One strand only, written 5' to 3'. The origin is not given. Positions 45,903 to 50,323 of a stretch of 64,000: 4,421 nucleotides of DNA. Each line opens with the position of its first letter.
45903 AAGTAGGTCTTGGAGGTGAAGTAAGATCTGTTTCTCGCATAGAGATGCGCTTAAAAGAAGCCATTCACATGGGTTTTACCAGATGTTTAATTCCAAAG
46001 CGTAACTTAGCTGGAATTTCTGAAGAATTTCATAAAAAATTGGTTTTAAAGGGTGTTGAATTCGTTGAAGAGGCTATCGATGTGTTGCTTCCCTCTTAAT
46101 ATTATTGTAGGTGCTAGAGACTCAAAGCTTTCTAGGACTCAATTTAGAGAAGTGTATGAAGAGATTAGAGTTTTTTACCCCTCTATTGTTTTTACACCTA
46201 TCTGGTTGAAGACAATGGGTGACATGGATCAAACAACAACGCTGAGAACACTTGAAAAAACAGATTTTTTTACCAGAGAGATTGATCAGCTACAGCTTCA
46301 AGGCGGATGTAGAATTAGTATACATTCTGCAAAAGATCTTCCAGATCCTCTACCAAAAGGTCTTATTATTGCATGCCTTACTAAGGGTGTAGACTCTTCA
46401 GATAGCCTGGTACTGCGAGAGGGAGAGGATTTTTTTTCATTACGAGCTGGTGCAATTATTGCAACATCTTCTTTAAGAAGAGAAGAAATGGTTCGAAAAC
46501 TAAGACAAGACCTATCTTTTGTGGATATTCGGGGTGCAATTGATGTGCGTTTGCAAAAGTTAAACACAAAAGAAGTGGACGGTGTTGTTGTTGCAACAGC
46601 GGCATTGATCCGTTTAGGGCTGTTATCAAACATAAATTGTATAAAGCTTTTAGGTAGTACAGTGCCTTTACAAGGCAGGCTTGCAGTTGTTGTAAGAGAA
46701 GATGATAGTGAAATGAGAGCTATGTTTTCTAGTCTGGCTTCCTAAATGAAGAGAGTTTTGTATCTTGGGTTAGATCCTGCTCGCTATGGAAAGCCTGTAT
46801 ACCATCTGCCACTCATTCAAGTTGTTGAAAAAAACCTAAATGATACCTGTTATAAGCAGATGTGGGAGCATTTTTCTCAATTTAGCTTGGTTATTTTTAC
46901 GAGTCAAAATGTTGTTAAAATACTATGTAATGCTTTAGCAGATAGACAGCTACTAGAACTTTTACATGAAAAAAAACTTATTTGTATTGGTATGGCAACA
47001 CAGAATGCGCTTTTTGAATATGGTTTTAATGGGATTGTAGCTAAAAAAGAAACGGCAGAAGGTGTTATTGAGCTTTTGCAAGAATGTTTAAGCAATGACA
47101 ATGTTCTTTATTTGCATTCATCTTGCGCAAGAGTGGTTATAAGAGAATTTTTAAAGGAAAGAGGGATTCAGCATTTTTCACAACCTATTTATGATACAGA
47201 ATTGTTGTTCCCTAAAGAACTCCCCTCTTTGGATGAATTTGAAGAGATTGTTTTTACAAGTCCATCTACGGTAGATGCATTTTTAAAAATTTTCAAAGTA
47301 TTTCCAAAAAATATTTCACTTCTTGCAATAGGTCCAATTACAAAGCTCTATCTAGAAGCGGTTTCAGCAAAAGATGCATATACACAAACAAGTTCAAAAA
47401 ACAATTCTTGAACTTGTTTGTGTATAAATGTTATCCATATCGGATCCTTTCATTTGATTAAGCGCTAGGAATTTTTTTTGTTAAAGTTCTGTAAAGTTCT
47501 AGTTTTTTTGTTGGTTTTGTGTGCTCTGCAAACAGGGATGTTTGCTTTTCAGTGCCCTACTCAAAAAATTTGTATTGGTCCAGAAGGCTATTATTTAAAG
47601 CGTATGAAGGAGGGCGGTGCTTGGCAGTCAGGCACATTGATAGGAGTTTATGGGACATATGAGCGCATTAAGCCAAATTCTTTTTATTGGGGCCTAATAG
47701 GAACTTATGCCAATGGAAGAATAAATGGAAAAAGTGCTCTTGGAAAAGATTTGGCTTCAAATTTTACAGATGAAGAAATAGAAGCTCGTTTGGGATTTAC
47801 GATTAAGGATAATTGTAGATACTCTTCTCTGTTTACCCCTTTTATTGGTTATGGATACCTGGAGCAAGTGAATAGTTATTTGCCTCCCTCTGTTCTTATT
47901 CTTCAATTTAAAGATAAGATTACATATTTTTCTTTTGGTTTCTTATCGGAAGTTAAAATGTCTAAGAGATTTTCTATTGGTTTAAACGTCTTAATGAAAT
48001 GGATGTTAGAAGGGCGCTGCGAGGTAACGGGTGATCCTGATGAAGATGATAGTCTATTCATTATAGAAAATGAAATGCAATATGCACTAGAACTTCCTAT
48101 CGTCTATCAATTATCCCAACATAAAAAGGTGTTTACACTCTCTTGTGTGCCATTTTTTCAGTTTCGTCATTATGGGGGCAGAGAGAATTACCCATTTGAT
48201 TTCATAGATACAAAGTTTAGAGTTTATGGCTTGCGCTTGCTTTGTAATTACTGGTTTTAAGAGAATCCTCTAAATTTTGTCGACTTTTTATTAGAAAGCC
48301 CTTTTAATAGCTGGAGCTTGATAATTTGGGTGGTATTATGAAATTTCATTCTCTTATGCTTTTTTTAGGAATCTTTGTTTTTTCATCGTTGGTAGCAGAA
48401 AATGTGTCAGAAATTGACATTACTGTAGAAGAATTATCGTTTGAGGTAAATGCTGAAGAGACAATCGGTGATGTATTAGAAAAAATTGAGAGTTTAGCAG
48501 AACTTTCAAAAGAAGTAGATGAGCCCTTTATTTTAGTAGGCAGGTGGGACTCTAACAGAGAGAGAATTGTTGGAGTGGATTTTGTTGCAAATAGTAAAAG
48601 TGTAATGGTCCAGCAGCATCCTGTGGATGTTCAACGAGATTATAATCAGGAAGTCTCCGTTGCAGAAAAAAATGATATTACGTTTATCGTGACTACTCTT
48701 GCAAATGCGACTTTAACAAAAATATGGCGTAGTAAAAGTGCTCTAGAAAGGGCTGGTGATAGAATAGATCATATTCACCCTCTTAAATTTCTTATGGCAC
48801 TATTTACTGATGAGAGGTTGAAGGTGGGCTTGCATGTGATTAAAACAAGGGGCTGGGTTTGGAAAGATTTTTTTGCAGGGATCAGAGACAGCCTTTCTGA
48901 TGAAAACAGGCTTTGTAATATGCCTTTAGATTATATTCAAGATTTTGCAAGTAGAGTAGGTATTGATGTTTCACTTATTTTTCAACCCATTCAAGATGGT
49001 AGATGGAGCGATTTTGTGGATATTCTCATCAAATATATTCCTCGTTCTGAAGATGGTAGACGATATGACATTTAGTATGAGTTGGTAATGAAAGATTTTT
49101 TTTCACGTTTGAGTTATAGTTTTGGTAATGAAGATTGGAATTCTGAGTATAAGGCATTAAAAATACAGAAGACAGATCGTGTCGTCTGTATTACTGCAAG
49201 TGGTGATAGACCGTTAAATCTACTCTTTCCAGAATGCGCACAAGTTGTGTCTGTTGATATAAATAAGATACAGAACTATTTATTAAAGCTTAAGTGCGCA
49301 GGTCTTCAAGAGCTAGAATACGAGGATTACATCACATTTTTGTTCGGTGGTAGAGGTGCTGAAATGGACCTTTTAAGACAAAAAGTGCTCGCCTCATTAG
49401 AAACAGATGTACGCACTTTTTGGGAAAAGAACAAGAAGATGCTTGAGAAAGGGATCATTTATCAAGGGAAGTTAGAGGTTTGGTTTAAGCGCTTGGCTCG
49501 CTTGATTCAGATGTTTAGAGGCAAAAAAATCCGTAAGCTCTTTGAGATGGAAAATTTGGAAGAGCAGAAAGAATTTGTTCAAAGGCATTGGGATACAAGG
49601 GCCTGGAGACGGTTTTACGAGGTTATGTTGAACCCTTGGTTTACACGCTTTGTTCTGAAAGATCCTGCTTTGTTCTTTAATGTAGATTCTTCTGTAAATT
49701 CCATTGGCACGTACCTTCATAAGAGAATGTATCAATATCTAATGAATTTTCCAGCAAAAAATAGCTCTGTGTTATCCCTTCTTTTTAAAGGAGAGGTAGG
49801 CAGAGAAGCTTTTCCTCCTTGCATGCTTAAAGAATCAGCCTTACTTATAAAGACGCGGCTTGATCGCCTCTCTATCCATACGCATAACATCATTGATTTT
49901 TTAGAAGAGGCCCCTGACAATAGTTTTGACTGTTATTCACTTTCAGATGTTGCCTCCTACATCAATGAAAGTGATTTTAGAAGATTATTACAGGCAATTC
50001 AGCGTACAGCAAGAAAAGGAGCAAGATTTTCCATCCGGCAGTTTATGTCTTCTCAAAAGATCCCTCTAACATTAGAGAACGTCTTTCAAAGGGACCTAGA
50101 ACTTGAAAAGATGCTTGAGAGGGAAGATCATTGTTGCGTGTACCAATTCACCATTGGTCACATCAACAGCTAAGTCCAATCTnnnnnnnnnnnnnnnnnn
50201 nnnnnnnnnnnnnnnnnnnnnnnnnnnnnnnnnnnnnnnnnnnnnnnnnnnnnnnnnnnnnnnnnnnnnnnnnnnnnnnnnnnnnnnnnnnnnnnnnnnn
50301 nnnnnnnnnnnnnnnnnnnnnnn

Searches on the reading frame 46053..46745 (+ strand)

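Call 32: search_protein_families(library=pfam, proteins=[window:46053-46745:+], max_evalue=0.01)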
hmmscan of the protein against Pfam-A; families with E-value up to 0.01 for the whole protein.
window:46053-46745:+ (230 aa): 1 family
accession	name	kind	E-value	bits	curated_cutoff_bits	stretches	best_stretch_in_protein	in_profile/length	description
PF01379.25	Porphobil_deam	-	3.7e-51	174.1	22.1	1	17-222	1-206/207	Porphobilinogen deaminase, dipyromethane cofactor binding domain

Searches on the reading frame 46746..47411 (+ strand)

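Call 32: search_protein_families(library=pfam, proteins=[window:46746-47411:+], max_evalue=0.01)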
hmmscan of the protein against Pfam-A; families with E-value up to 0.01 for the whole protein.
window:46746-47411:+ (221 aa): 1 family
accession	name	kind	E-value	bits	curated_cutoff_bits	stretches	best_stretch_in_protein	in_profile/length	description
PF02602.20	HEM4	-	9.4e-34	117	27.5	1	14-210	10-217/231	Uroporphyrinogen-III synthase HemD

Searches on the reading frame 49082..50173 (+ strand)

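Call 32: search_protein_families(library=pfam, proteins=[window:49082-50173:+], max_evalue=0.01)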
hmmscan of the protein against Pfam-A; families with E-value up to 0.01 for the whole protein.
window:49082-50173:+ (363 aa): 2 families
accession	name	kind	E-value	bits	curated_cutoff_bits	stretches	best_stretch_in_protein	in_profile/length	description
PF11899.13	DUF3419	-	7.1e-66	223.4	28.2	1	4-354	4-377/385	Protein of unknown function (DUF3419)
PF08241.18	Methyltransf_11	-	0.0037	18.3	21.2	0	276-317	55-94/95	Methyltransferase domain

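Call 46: search_protein_families(library=ncbifam, proteins=[window:49082-50173:+], max_evalue=0.001)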
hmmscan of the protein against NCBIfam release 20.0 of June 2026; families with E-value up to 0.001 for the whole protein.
window:49082-50173:+ (363 aa): 0 families
